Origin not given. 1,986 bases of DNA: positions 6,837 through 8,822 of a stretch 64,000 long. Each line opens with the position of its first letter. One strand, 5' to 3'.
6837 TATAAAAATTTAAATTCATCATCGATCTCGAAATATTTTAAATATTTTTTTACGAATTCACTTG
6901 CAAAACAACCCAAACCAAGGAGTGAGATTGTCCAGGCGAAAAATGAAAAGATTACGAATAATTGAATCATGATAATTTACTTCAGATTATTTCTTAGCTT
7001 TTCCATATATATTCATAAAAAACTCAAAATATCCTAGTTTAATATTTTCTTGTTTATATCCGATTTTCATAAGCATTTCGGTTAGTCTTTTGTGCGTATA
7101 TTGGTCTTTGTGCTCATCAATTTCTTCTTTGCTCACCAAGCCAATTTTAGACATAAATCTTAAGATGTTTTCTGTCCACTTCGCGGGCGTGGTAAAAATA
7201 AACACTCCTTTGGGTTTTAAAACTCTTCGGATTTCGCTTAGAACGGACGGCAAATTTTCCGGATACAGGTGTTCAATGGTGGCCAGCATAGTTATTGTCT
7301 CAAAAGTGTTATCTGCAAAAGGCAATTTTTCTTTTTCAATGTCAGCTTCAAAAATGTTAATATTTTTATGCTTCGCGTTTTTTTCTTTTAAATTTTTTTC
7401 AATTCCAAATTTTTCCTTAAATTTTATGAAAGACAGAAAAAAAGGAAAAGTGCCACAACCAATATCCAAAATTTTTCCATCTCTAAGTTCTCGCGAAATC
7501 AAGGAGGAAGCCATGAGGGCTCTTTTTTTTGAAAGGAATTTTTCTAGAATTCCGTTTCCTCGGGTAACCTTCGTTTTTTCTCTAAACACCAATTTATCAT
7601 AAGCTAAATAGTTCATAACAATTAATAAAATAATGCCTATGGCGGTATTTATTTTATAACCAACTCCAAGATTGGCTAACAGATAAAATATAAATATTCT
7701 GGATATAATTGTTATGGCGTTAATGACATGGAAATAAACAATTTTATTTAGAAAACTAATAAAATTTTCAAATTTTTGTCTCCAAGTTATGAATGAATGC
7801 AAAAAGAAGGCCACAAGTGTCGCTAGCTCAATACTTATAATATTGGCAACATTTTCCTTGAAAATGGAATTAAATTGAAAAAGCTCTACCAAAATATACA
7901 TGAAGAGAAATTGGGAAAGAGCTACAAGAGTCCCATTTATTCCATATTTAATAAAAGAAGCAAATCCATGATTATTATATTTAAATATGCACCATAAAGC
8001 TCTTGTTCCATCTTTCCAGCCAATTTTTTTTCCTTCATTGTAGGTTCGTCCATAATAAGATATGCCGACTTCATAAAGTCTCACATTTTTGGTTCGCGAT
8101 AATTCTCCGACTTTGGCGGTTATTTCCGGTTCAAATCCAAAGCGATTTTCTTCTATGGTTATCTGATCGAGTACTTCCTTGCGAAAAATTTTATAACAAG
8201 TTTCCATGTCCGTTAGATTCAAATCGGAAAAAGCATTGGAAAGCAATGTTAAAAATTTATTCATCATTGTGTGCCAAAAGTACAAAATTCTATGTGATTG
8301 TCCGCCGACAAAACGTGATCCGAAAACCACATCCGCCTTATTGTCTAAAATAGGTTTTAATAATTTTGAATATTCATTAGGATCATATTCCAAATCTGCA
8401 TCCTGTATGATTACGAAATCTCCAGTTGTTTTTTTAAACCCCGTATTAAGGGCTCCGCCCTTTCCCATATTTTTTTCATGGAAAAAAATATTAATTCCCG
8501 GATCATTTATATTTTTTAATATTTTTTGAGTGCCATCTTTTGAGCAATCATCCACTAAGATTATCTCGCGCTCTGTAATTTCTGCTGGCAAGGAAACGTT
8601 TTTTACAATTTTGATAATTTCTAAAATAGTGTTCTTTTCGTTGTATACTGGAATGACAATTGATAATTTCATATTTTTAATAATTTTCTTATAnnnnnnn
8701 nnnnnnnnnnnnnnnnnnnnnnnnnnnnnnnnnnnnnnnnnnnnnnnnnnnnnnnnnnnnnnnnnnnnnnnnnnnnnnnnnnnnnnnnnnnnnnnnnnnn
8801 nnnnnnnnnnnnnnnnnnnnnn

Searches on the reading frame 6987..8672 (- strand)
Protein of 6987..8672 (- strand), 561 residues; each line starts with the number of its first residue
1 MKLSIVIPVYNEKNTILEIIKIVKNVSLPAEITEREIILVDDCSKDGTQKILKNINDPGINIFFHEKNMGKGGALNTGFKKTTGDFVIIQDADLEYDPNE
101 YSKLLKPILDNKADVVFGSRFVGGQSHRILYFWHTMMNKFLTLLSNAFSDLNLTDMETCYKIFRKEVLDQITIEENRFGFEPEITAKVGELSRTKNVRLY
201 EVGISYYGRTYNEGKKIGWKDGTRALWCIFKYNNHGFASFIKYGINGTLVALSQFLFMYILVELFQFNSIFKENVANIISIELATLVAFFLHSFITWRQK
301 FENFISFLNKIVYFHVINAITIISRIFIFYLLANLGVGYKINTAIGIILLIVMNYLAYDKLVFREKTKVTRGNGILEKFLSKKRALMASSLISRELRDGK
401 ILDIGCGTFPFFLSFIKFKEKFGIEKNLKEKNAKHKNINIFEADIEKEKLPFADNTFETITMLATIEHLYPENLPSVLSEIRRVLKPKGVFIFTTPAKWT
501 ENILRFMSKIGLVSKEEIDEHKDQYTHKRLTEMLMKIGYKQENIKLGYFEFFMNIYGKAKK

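Call 10: search_protein_families(library=pfam, proteins=[window:6987-8672:-], max_evalue=0.001)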
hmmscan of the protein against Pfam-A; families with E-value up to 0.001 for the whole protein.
window:6987-8672:- (561 aa): 11 families
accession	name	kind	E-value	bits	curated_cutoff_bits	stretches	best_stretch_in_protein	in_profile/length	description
PF00535.33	Glycos_transf_2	-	2.2e-38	132.2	23.3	1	4-171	1-167/168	Glycosyl transferase family 2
PF08241.18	Methyltransf_11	-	1.2e-13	52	21.2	1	402-493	1-95/95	Methyltransferase domain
PF13649.12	Methyltransf_25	-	2.7e-12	47.6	27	1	401-489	1-97/97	Methyltransferase domain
PF04138.20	GtrA_DPMS_TM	-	1.9e-10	41.4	26.1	1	242-363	1-117/117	GtrA/DPMS, transmembrane domain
PF13489.12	Methyltransf_23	-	4.7e-10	39.9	27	1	394-539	19-159/164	Methyltransferase domain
PF13847.12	Methyltransf_31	-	9.8e-09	35.5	27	1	399-503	5-119/145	Methyltransferase domain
PF10111.15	Glyco_tranf_2_2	-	8e-08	32.5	27.3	1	4-106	1-104/276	Glycosyltransferase like family 2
PF08242.18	Methyltransf_12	-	1.2e-06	29.6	30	1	428-491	41-98/98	Methyltransferase domain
PF01209.24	Ubie_methyltran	-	0.0001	22.1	20.1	1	426-499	83-157/233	ubiE/COQ5 methyltransferase family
PF13641.12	Glyco_tranf_2_3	-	0.00031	21.3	27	1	3-125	3-128/230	Glycosyltransferase like family 2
PF07021.18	MetW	-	0.00066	19.8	21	0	392-486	7-103/193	Methionine biosynthesis protein MetW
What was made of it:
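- On Three-component polyprenyl-P-sugar glycosylation system: A GtrA domain exists only as part of a fusion about 15 kb upstream, at 6987-8672 (call 10).
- Closest known: Three-component surface glycosylation systems. Same: A GtrA domain is present in the island at 6987-8672 (call 10).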

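Call 86: search_protein_families(library=ncbifam, proteins=[window:6987-8672:-], max_evalue=0.00001)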
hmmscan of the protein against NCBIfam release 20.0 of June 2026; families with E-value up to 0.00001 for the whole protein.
window:6987-8672:- (561 aa): 26 families (the best 25 are shown)
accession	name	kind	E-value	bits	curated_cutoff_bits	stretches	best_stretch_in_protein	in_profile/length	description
TIGR04182.1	glyco_TIGR04182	equivalog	5.1e-29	101.6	325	1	3-276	2-259/293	S-layer glycoprotein N-glycosyltransferase AglJ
NF047588.1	GlcsyltransPgfSStrep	equivalog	5.7e-21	75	500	1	1-268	1-252/308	glycosyltransferase PgfS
NF007986.1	PRK10714.1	equivalog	7e-18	64.7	529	1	2-185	7-186/316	undecaprenyl-phosphate 4-deoxy-4-formamido-L-arabinose transferase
NF058614.1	PPMAGASynPpgS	equivalog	5.9e-17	61.8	370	1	5-190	4-184/226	polyprenyl-phospho-N-acetylgalactosaminyl synthase PpgS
NF007482.0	PRK10073.1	equivalog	2.7e-14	52.9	423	1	2-116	7-118/334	glycosyltransferase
TIGR03937.1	PgaC_IcaA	equivalog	7.1e-14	51.6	422.3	1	2-111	46-153/407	poly-beta-1,6-N-acetyl-D-glucosamine synthase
NF047683.1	TeichurnBiosyTuaG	equivalog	2e-13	50.6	400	1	3-117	8-120/252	teichuronic acid biosynthesis protein TuaG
TIGR04283.1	glyco_like_mftF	equivalog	4.7e-13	49.2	182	1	3-145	1-133/221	TIGR04283 family arsenosugar biosynthesis glycosyltransferase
NF010496.0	PRK13915.1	equivalog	1.4e-11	44.1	262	1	2-112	32-146/307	glucosyl-3-phosphoglycerate synthase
TIGR03965.1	mycofact_glyco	equivalog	1.4e-11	44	280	1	3-112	76-183/467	mycofactocin biosynthesis glycosyltransferase MftF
NF041875.1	EPS_EpsD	equivalog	2.3e-11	43.7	370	1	3-119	1-115/325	exopolysaccharide biosynthesis glycosyltransferase EpsD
TIGR03111.1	glyc2_xrt_Gpos1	hypoth_equivalog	2e-10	40.1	363.95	1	3-104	51-152/439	TIGR03111 family XrtG-associated glycosyltransferase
NF041391.1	DPhHxTase_Halo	equivalog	3.3e-09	36.1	375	1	9-209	3-186/213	dolichyl-phosphate hexose transferase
NF050050.1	ProtGlycPglI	equivalog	9.2e-09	35.1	500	1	2-181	3-178/306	GalNAc(5)-diNAcBac-PP-undecaprenol beta-1,3-glucosyltransferase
NF007453.0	PRK10018.1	equivalog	4.3e-08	33.1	382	1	3-105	8-108/280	colanic acid biosynthesis glycosyltransferase WcaA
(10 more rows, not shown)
